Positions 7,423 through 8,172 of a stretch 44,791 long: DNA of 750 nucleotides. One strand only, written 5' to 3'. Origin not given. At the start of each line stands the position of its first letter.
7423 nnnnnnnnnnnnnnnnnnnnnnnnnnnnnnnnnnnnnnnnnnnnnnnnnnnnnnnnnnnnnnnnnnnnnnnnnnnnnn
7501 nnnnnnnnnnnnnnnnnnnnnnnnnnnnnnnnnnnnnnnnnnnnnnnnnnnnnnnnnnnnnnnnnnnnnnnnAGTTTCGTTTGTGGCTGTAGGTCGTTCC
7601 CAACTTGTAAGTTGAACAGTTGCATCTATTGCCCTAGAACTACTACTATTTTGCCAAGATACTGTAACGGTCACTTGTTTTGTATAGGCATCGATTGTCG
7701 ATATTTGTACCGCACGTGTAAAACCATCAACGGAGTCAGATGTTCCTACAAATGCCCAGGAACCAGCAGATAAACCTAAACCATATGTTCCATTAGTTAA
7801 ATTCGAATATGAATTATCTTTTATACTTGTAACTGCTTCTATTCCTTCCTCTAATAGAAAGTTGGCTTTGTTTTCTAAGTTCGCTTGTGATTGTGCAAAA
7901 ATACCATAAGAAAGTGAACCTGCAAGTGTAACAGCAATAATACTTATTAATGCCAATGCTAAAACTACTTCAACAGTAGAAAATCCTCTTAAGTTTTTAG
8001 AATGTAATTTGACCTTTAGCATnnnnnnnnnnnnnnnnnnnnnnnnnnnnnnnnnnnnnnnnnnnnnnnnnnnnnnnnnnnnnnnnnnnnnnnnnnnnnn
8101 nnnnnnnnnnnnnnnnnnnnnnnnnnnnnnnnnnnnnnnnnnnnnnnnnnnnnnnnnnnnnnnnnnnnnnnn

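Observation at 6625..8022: Prepilin fused to an LVIVD-repeat beta-propeller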

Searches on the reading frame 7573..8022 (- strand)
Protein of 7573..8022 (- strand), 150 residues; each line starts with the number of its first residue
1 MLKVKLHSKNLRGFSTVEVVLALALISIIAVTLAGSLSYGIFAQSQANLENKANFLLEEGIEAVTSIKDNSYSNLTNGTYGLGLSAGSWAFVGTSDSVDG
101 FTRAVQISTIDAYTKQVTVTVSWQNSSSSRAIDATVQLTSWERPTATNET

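Call 50: search_solved_structures(query=A6, max_evalue=10, show_alignments=2)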
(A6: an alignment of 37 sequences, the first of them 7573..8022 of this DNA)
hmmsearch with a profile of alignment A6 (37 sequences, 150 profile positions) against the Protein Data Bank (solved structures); distinct sequences matched with E-value up to 10: 20.
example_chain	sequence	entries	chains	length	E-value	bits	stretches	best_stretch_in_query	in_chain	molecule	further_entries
9egp_A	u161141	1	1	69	0.002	20.9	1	4-45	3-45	Geopilin domain 1 protein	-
7tgg_A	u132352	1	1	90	0.014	18.2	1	4-36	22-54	Geopilin domain 1 protein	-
8guf_A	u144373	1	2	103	0.035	16.9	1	41-98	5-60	Heat-labile enterotoxin IIB, B chain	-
9laa_A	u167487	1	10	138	0.035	16.8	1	3-35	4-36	Type IV pilin protein PilA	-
4fp5_D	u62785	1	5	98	0.038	16.7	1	42-98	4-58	Heat-labile enterotoxin IIB, B chain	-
4fnf_D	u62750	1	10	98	0.04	16.7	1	42-98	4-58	Heat-labile enterotoxin IIB, B chain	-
1qb5_D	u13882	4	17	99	0.041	16.6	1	42-98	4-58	PROTEIN (HEAT LABILE ENTEROTOXIN TYPE IIB B-PENTAMER) | HEAT LABILE ENTEROTOXIN TYPE IIB | HEAT-LABILE ENTEROTOXIN IIB, B CHAIN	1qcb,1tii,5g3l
8guf_B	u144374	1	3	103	0.043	16.6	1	42-98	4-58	Heat-labile enterotoxin IIB, B chain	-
5g3l_D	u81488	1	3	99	0.056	16.2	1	42-98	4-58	HEAT-LABILE ENTEROTOXIN IIB, B CHAIN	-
4fo2_D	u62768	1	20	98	0.11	15.3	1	44-98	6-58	Heat-labile enterotoxin IIB, B chain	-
8gyr_A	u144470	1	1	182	0.17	14.6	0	109-133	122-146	Leptospira Immunoglobulin-like protein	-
8gyr_B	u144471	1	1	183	0.17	14.6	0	109-133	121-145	LigA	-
9lab_B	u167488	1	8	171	0.51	13.1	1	7-39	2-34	MSHA major pilin subunit MshA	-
8gw2_D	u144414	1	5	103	0.55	13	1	57-98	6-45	Heat-labile enterotoxin IIB, B chain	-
5a6b_A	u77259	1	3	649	0.85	12.4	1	67-144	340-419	N-ACETYL-BETA-D-GLUCOSAMINIDASE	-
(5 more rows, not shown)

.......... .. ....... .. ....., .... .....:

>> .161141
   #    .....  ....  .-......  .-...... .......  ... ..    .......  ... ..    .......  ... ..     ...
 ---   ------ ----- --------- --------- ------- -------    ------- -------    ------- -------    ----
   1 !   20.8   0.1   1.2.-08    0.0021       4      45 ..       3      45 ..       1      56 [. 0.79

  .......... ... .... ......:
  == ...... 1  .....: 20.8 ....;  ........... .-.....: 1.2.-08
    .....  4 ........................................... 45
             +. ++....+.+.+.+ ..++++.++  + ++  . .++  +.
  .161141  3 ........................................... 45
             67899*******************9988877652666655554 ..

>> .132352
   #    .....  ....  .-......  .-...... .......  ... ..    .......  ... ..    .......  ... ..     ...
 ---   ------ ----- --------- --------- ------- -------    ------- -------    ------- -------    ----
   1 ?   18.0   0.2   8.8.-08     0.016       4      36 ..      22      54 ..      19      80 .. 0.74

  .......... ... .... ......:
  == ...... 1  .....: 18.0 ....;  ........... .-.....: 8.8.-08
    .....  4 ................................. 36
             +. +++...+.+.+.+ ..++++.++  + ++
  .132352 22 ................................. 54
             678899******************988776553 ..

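Call 51: search_protein_families(library=ncbifam, alignment_id=A6, max_evalue=0.01)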
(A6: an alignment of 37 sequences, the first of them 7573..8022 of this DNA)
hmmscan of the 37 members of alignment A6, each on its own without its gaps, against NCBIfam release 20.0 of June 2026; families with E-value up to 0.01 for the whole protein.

A. member 1, window:7573-8022:- (150 aa): 5 families
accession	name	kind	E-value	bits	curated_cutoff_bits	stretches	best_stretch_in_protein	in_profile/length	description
NF041013.1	T4P_ComGE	equivalog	2.3e-06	27.6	49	1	9-62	1-54/83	competence type IV pilus minor pilin ComGE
NF047828.1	T3SSXpsI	equivalog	4.7e-05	23.4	150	1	12-130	2-118/132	type II secretion system protein XpsI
NF007848.0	PRK10557.1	equivalog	0.0016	17.7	120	1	7-61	6-56/192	prepilin peptidase-dependent protein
TIGR01708.2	typeII_sec_gspH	equivalog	0.0024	17.9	80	1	12-124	2-100/169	type II secretion system minor pseudopilin GspH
NF007660.0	PRK10332.1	equivalog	0.0049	17.4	86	0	9-36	6-33/107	prepilin-type N-terminal cleavage/methylation domain-containing protein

B. families by the number of members that match (of 37 scanned): 16 families
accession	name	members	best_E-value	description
NF041013.1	T4P_ComGE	27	2.3e-06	competence type IV pilus minor pilin ComGE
NF047828.1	T3SSXpsI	18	1.2e-06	type II secretion system protein XpsI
TIGR02532.1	IV_pilin_GFxxxE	17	1e-05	prepilin-type N-terminal cleavage/methylation domain-containing protein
TIGR02523.1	type_IV_pilV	12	6.8e-06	type IV pilus modification protein PilV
NF007660.0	PRK10332.1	12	3.7e-05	prepilin-type N-terminal cleavage/methylation domain-containing protein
TIGR01707.1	gspI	6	8.9e-05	type II secretion system minor pseudopilin GspI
NF007848.0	PRK10557.1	5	0.0016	prepilin peptidase-dependent protein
NF041002.1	pilin_ComGF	3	0.0022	competence type IV pilus minor pilin ComGF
NF007800.0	PRK10506.1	1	0.0009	prepilin peptidase-dependent protein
TIGR01708.2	typeII_sec_gspH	1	0.0024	type II secretion system minor pseudopilin GspH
NF038303.1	EPS_HpsB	1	0.0033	hormogonium polysaccharide secretion pseudopilin HpsB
NF041775.1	typeIV_PilA_Myxo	1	0.0052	type IV pilin protein PilA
TIGR02598.1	TIGR02598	1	0.0061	Verru_Chthon cassette protein B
TIGR01711.1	gspJ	1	0.0074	type II secretion system minor pseudopilin GspJ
TIGR03834.1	EAGR_box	1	0.008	EAGR box-containing protein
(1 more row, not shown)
